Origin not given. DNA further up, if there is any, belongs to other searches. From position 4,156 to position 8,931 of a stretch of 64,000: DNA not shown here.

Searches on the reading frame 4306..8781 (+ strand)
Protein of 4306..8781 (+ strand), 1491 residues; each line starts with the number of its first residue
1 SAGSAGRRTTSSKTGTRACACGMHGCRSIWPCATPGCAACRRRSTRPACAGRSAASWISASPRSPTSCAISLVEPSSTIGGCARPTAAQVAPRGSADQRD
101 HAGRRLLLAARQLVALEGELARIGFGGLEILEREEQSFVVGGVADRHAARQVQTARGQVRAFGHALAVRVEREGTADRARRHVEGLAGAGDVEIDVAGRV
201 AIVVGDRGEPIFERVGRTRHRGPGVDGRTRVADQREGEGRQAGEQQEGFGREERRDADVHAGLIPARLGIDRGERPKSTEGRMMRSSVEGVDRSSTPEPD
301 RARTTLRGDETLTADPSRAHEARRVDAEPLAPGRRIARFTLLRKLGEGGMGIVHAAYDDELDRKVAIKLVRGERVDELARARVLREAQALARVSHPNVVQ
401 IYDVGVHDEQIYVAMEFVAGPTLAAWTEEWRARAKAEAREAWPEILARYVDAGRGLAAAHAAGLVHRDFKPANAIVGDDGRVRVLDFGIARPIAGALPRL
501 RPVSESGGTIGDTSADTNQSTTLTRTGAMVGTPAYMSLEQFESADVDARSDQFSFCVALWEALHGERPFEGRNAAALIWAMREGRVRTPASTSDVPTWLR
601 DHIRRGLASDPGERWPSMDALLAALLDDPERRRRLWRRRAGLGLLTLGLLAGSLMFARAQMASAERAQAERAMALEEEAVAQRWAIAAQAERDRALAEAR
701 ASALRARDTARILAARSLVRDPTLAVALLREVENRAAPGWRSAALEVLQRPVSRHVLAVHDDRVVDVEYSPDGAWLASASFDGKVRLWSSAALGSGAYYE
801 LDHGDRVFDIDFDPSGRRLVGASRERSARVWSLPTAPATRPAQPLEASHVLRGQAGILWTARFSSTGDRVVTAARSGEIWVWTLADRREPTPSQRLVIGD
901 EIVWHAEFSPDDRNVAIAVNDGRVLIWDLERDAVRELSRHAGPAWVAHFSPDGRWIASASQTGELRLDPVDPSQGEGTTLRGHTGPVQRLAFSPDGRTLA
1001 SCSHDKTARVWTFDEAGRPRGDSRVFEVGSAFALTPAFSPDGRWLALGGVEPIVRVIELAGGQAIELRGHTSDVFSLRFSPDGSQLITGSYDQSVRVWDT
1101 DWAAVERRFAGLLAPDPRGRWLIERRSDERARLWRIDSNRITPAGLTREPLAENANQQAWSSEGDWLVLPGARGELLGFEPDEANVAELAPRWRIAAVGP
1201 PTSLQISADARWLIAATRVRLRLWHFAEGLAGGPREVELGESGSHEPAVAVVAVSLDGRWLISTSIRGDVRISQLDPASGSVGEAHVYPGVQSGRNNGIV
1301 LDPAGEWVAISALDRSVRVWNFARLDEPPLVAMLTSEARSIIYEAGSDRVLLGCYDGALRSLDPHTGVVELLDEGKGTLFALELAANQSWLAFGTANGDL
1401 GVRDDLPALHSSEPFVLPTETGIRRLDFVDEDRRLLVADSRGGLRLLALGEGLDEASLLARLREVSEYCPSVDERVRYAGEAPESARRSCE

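Call 58: search_protein_families(library=pfam, proteins=[window:4306-8781:+], max_evalue=0.0001)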
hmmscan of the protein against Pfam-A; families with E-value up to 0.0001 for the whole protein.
window:4306-8781:+ (1491 aa): 34 families (the best 25 are shown)
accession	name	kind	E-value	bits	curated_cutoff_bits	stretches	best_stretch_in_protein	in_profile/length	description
PF00400.38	WD40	-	2.1e-55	183.2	27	3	1066-1099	6-39/39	WD domain, G-beta repeat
PF25174.1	Beta-prop_THOC3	-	4.3e-55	187.1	305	4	1037-1274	9-241/272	THOC3 beta-propeller domain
PF25173.1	Beta-prop_WDR3_1st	-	3.4e-44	151.2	154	3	903-1014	32-143/184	WDR3 first beta-propeller domain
PF24817.1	WD40_WDHD1_1st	-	8.1e-37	127.4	109.9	3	863-1015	13-159/291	WDHD1 first WD40 domain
PF25168.1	Beta-prop_WDR36-Utp21_2nd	-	3e-35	122.6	84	1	867-964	169-263/335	WDR36/Utp21 second beta-propeller domain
PF00069.31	Pkinase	-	4.3e-35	121.8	31.7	1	340-620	2-257/263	Protein kinase domain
PF23414.1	Beta-prop_EML_2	-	1.2e-34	120.4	90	3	859-1015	2-155/266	Echinoderm microtubule-associated protein second beta-propeller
PF24814.1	WD40_Prp19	-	1.1e-33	116.9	320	4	803-967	48-203/281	Prp19 WD40 domain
PF24807.1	WD40_CDC20-Fz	-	7.1e-28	98.2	200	1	870-1015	22-166/292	CDC20/Fizzy WD40 domain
PF07714.23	PK_Tyr_Ser-Thr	-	3.4e-27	95.8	23.1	2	340-493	2-152/258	Protein tyrosine and serine/threonine kinase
PF25172.1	Beta-prop_WDR3_2nd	-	7.5e-26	91.5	140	0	978-1012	253-287/293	WDR3 second beta-propeller domain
PF25175.1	Beta-prop_WDR5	-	1.1e-25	91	250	2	979-1101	5-124/296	WDR5 beta-propeller domain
PF25047.1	Beta-prop_TEP1_2nd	-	1.9e-23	83.3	89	3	776-932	12-167/255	TEP-1 second beta-propeller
PF24105.1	Beta-prop_CAF1B_HIR1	-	5.8e-23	81.9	80.5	1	1067-1142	126-207/383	CAF1B/HIR1 beta-propeller domain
PF24796.1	WDR55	-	9.4e-21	74.6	200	1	761-939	7-176/296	WDR55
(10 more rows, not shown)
